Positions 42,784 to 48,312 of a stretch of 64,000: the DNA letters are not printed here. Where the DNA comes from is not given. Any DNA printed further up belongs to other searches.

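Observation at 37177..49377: Anchored-repeat metal ABC system: one His-bearing extracellular module deployed in four architectures within a single operon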

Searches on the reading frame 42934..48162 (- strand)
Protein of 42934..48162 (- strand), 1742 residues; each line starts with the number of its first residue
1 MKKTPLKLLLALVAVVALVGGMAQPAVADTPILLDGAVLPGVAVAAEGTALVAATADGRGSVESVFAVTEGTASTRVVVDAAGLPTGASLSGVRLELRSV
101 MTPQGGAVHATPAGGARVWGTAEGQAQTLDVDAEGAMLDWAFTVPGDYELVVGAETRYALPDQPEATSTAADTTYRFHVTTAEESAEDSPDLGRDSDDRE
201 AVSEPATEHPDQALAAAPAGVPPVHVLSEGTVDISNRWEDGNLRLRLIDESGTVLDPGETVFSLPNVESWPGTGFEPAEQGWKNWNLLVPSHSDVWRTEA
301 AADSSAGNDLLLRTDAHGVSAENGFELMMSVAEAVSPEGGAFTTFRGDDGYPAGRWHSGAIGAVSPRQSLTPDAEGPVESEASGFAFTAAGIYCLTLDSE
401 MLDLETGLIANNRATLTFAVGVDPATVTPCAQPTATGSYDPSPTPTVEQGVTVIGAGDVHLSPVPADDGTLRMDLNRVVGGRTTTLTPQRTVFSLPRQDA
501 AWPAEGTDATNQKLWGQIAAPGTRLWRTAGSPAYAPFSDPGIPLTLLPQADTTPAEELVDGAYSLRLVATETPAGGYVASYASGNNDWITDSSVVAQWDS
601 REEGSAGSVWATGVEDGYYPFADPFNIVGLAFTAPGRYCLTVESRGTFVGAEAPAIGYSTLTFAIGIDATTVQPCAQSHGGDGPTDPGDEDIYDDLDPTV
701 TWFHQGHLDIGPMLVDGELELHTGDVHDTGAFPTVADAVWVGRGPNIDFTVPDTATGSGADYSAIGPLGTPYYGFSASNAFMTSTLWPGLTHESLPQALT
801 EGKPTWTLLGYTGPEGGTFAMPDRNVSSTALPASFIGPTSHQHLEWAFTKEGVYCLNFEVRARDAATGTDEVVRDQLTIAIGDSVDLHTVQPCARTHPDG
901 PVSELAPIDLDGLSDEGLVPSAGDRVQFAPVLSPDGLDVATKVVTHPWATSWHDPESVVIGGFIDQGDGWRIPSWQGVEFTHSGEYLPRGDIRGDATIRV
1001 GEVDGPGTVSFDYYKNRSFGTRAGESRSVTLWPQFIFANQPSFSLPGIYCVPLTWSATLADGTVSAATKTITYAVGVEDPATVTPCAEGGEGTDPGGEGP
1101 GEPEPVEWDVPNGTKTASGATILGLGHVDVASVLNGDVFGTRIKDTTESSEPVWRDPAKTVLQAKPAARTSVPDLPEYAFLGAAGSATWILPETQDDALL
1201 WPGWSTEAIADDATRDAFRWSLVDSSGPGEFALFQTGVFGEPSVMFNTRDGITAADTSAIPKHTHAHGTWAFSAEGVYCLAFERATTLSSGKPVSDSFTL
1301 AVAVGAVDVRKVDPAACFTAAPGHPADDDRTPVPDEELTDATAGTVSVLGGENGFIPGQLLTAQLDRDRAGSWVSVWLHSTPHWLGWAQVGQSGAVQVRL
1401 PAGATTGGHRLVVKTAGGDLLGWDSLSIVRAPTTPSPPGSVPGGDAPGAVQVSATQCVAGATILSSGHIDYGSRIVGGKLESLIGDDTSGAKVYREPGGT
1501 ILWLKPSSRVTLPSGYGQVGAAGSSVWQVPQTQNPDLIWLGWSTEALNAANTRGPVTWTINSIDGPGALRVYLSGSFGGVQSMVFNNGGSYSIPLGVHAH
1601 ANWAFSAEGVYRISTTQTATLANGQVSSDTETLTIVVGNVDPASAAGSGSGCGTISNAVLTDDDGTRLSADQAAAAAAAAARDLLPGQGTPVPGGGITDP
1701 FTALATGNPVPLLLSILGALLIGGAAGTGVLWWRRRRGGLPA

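Call 4: search_protein_families(library=ncbifam, proteins=[window:42934-48162:-], max_evalue=0.01)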
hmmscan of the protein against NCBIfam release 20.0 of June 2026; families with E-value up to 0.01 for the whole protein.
window:42934-48162:- (1742 aa): 4 families
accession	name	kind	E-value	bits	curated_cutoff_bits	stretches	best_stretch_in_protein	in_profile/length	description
TIGR03773.1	anch_rpt_wall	hypoth_equivalog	1e-157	526.2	190.3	5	1149-1738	11-516/516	TIGR03773 family transporter-associated surface protein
NF038134.1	choice_anch_M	domain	3.1e-119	395.7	55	4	1126-1304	5-184/184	choice-of-anchor M domain-containing protein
TIGR03769.1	P_ac_wall_RPT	domain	3.5e-54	181.1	30.9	4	1598-1637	2-41/41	TIGR03769 domain-containing protein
TIGR03772.1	anch_rpt_subst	equivalog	1.1e-49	169.5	350.45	4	1220-1309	127-225/486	anchored repeat ABC transporter, substrate-binding protein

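Call 5: search_protein_families(library=pfam, proteins=[window:42934-48162:-], max_evalue=0.01)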
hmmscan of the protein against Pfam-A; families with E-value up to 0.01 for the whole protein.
window:42934-48162:- (1742 aa): 0 families
